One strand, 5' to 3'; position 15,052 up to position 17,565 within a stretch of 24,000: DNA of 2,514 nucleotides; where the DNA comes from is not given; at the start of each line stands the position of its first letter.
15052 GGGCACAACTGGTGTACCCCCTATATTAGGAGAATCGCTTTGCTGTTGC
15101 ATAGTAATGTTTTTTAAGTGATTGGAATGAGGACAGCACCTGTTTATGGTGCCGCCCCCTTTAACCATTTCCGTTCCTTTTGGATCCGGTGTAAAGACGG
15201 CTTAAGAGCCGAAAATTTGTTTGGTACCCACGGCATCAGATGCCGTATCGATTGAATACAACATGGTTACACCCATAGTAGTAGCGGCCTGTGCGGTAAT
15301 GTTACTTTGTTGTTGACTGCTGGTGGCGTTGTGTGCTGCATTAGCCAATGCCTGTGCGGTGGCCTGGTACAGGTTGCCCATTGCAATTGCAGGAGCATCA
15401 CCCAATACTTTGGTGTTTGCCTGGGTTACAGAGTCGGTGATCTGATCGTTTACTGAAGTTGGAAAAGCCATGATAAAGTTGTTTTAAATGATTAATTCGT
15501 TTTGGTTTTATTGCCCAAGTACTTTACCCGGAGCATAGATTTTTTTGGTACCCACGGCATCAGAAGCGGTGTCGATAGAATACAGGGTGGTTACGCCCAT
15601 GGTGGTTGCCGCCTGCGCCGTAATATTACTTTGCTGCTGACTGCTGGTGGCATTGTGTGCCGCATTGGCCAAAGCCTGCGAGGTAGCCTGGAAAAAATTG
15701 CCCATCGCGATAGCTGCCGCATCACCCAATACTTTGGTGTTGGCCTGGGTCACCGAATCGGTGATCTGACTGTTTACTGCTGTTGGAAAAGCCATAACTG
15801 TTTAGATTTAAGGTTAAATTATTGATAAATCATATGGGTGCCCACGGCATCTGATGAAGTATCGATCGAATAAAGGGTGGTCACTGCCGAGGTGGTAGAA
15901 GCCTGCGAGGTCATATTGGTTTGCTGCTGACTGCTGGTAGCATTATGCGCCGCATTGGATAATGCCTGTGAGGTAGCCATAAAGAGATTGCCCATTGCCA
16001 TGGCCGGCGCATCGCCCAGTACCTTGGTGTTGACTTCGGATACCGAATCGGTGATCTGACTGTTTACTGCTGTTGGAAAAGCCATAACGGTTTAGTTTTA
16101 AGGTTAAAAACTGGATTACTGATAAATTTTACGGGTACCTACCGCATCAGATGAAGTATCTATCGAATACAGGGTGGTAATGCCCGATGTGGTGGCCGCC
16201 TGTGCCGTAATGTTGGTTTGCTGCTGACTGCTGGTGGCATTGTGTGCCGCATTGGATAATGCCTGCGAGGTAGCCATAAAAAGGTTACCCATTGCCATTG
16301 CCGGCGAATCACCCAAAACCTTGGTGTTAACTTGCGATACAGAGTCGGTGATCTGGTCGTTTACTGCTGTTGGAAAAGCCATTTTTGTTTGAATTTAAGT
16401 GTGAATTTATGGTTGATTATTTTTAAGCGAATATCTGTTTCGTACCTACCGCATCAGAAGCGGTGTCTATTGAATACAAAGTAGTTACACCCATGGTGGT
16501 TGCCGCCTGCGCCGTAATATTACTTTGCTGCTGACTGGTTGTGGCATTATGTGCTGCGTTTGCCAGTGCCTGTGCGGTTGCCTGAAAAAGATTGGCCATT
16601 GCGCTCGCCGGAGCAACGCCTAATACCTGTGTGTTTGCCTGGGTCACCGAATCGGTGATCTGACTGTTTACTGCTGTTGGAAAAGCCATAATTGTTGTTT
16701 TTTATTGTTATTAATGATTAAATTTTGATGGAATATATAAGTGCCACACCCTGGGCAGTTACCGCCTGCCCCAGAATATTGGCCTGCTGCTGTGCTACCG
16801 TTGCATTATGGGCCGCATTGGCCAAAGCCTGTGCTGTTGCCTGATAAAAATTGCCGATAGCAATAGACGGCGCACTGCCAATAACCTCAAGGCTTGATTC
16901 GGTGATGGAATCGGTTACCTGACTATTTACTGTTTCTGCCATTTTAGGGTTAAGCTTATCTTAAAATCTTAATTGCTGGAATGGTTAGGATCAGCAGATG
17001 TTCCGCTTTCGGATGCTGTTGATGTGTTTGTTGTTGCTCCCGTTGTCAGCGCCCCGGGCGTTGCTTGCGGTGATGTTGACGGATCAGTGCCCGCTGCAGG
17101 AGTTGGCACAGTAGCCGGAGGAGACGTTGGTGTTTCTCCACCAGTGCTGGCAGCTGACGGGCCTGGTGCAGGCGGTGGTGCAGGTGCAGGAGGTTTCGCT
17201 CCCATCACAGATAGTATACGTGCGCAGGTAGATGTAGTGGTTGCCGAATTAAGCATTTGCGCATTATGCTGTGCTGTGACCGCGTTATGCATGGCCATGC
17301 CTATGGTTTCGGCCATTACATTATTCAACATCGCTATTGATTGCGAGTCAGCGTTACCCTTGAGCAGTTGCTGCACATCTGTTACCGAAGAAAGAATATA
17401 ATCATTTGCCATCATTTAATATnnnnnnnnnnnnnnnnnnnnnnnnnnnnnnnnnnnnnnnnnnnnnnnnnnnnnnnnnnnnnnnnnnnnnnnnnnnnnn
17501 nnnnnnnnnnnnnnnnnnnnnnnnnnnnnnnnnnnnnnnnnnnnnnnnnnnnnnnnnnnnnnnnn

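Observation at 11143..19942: An 8.8-kb co-directional cluster reads as an R-body (Reb) locus with an unusually large paralog set plus accessory and lysis-like genes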

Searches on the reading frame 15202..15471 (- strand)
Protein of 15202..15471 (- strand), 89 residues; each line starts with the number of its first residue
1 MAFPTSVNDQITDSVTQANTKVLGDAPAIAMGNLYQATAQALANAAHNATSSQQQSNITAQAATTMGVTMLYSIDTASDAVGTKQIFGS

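Call 3: search_protein_families(library=pfam, max_evalue=1, proteins=[window:15202-15471:-])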
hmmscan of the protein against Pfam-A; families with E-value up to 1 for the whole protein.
window:15202-15471:- (89 aa): 1 family
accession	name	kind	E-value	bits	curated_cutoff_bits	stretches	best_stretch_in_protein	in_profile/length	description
PF11747.13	RebB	-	2e-31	108.3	24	1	11-78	1-68/68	Killing trait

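Call 15: find_related_loci(query=A2, collection=genome_contigs, flank=10000)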
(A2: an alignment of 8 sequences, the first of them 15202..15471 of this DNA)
Query A2 (89 aa) in genome_contigs; peptide patterns used: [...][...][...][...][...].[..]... (x = any residue, [..] = any of these).
435 stretches matched a pattern; 374 encode a relative of the query (tblastn E <= 1e-3); the best 80 are kept; 79 distinct loci.
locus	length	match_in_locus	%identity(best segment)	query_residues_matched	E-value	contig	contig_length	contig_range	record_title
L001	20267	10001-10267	100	1-89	2e-53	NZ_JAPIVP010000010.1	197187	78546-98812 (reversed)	Pedobacter sp. PF22-3 P.sp._PF22-3_LCCC_2175_contig_10, whole genome shotgun sequence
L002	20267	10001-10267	100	1-89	2e-53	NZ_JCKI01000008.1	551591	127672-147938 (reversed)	Pedobacter sp. R20-19 contig008, whole genome shotgun sequence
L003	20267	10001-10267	100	1-89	2e-53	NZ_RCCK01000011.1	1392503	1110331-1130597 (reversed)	Pedobacter alluvionis strain DSM 19624 Ga0111684_102, whole genome shotgun sequence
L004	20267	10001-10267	100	1-89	2e-53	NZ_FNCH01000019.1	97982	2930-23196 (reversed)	Pedobacter terrae strain DSM 17933, whole genome shotgun sequence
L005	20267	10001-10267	98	1-89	1e-52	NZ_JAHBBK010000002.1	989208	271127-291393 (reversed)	Mucilaginibacter sp. Bleaf8 Scaffold2, whole genome shotgun sequence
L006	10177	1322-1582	93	1-87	4e-49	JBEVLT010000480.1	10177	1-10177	MAG: Chitinophagaceae bacterium isolate T4R2UO_autometa_bin_0011 T4R2UO_autometa_bin_0011_k133_9915108, whole genome sho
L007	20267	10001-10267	85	1-89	4e-46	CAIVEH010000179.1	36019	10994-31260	MAG: uncultured Bacteroidetes bacterium isolate Umea2p3_bin-0931 genome assembly, contig: bin-0931:179/271, whole genome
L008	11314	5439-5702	82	1-88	8e-44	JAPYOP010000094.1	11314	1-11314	MAG: Colwellia sp. isolate MOW.maxbin2.007 MOW_5000_length_11314_cov_188.111289, whole genome shotgun sequence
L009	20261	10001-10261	82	1-87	2e-43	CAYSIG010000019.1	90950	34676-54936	MAG TPA_asm: uncultured Flavipsychrobacter sp. isolate SRP292972_co1_134 genome assembly, contig: NODE_222_length_90950_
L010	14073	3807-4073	83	1-89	7e-43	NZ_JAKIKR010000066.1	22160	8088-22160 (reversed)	Shewanella abyssi strain DSM 17171 contig00066, whole genome shotgun sequence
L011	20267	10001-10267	81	1-89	3e-43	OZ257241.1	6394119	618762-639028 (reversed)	MAG: Roseivirga sp. isolate 41ee1c54-7d41-4592-86ce-9a47ec6e0262 genome assembly, chromosome: 1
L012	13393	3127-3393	80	1-89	7e-43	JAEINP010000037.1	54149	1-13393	MAG: Desulfatibacillum sp. isolate MAG7 NODE_556_length_54149_cov_9.712864, whole genome shotgun sequence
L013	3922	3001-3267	80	1-89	1e-42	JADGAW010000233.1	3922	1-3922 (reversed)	MAG: Nitrospinota bacterium isolate nPCRbin9 nPCR_bin9_NODE_233_length_3922_cov_2.226788, whole genome shotgun sequence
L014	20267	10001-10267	81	1-89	2e-42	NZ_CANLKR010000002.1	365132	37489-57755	Uncultured Shewanella sp. isolate 2-1108.fasta NODE_2, whole genome shotgun sequence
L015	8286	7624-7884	78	1-87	2e-42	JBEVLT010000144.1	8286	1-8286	MAG: Chitinophagaceae bacterium isolate T4R2UO_autometa_bin_0011 T4R2UO_autometa_bin_0011_k133_3860732, whole genome sho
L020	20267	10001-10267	80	1-89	5e-42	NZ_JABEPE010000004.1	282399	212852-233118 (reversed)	Alteromonas sp. a30 NODE_4_length_282399_cov_24.929786, whole genome shotgun sequence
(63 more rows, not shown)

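Call 31: search_protein_families(library=phrogs, max_evalue=0.01, proteins=[window:15202-15471:-])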
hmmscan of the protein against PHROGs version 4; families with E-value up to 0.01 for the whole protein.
window:15202-15471:- (89 aa): 1 family
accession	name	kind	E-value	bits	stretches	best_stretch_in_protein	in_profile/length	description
phrog_32040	-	unknown function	3.8e-24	85.9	1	6-81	16-91/118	-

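Call 56: search_solved_structures(query=A2, max_evalue=1)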
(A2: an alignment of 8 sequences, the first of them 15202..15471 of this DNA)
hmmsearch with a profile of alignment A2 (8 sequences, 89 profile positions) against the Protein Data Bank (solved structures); distinct sequences matched with E-value up to 1: 0.

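Call 66: search_dna_similar(query=window:15202-15471:-, collection=phages, mode=protein, max_rows=15)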
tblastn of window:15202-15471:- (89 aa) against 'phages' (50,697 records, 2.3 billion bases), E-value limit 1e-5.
No match.

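Call 71: search_protein_families(library=pfam, max_evalue=0.01, proteins=[L020:8156-9325:+, L020:14008-15468:+, L020:16222-17130:+, L020:12188-13270:+, L020:15504-16238:+, L002:10792-11403:+, L002:12027-12818:+])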
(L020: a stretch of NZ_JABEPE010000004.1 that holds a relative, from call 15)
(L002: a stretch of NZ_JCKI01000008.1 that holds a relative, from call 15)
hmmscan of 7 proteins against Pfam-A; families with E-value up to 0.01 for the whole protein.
L020:8156-9325:+ (389 aa): 6 families
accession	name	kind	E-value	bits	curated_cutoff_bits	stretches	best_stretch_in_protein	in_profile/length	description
PF12833.13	HTH_18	-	3e-22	79.1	33.6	1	308-387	2-80/80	Helix-turn-helix domain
PF00165.29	HTH_AraC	-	9.4e-16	58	26.6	1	351-386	8-42/42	Bacterial regulatory helix-turn-helix proteins, AraC family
PF00158.32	Sigma54_activat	-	9.3e-12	45.4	20.2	1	25-84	2-61/168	Sigma-54 interaction domain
PF14532.12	Sigma54_activ_2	-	1.5e-10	41.8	25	1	25-127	1-95/138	Sigma-54 interaction domain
PF25601.1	AAA_lid_14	-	2.4e-07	30.9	27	1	168-235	2-72/87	AAA+ ATPase lid domain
PF13191.12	AAA_16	-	0.006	17.5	32.6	1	23-122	1-103/167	AAA ATPase domain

L020:14008-15468:+ (486 aa): 0 families

L020:16222-17130:+ (302 aa): 0 families

L020:12188-13270:+ (360 aa): 0 families

L020:15504-16238:+ (244 aa): 1 family
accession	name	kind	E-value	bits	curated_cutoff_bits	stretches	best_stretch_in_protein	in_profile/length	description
PF01183.26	Glyco_hydro_25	-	9e-49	166.7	27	1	55-226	1-180/180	Glycosyl hydrolases family 25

L002:10792-11403:+ (203 aa): 0 families

L002:12027-12818:+ (263 aa): 0 families

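Call 88: find_related_loci(query=A2, collection=viral_contigs, flank=10000)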
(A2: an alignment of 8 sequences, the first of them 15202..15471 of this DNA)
Query A2 (89 aa) in viral_contigs; peptide patterns used: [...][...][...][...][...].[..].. (x = any residue, [..] = any of these).
29 stretches matched a pattern, but none encodes a relative of the query by tblastn (E <= 1e-3).

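Call 93: search_protein_families(library=ncbifam, max_evalue=0.1, proteins=[L020:14008-15468:+])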
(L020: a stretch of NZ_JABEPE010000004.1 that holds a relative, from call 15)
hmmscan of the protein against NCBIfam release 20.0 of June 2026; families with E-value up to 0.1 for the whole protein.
L020:14008-15468:+ (486 aa): 2 families
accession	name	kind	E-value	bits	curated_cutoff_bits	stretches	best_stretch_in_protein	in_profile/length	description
NF041761.1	PtuB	equivalog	1.1e-09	38.5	150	1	98-330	33-196/218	retron Ec78 anti-phage system effector HNH endonuclease PtuB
TIGR02646.1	TIGR02646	subfamily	0.00099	19.2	52.15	1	99-217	13-112/144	retron system putative HNH endonuclease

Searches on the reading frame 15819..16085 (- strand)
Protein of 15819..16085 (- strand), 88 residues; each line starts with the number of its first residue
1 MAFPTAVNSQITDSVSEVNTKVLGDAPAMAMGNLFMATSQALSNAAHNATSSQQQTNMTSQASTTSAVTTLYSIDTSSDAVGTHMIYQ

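Call 3: search_protein_families(library=pfam, max_evalue=1, proteins=[window:15819-16085:-])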
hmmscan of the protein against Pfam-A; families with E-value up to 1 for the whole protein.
window:15819-16085:- (88 aa): 2 families
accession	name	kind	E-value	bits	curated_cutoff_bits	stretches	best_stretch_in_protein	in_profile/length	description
PF11747.13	RebB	-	5.9e-30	103.6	24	1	11-77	1-67/68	Killing trait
PF07880.17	T4_gp9_10_N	-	0.0033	17.9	25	1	21-86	34-92/175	Bacteriophage T4 gp9/10-like protein, N-terminal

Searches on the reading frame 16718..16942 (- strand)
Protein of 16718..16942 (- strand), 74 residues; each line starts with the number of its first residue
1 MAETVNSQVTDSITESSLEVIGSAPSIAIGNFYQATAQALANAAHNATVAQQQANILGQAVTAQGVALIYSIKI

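Call 3: search_protein_families(library=pfam, max_evalue=1, proteins=[window:16718-16942:-])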
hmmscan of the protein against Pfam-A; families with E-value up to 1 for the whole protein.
window:16718-16942:- (74 aa): 3 families
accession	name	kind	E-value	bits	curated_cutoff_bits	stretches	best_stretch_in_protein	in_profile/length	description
PF11747.13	RebB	-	2.3e-25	88.9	24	1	9-72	1-64/68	Killing trait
PF24388.1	Permuted_GreAB-C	-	0.058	13.5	27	1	25-49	5-29/54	Permuted GreAB-C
PF11560.13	LAP2alpha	-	0.11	12.4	25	1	12-60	93-141/234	Lamina-associated polypeptide 2 alpha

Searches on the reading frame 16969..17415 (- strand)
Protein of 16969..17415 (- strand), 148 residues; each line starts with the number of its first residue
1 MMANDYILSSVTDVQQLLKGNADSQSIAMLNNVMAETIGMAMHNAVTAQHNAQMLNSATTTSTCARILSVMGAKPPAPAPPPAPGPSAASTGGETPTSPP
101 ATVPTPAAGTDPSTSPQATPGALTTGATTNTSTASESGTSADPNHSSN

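Call 3: search_protein_families(library=pfam, max_evalue=1, proteins=[window:16969-17415:-])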
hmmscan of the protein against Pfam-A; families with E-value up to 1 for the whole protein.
window:16969-17415:- (148 aa): 1 family
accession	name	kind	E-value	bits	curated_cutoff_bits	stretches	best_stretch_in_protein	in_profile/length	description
PF11747.13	RebB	-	3.5e-14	53.1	24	1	10-70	4-64/68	Killing trait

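Call 30: search_protein_families(library=ncbifam, max_evalue=0.1, proteins=[window:16969-17415:-])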
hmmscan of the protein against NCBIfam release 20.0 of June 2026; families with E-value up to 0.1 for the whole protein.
window:16969-17415:- (148 aa): 0 families

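Call 31: search_protein_families(library=phrogs, max_evalue=0.01, proteins=[window:16969-17415:-])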
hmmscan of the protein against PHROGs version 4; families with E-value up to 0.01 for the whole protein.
window:16969-17415:- (148 aa): 1 family
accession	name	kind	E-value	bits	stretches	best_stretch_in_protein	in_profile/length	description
phrog_32040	-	unknown function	1.8e-05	25.7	1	4-71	18-85/118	-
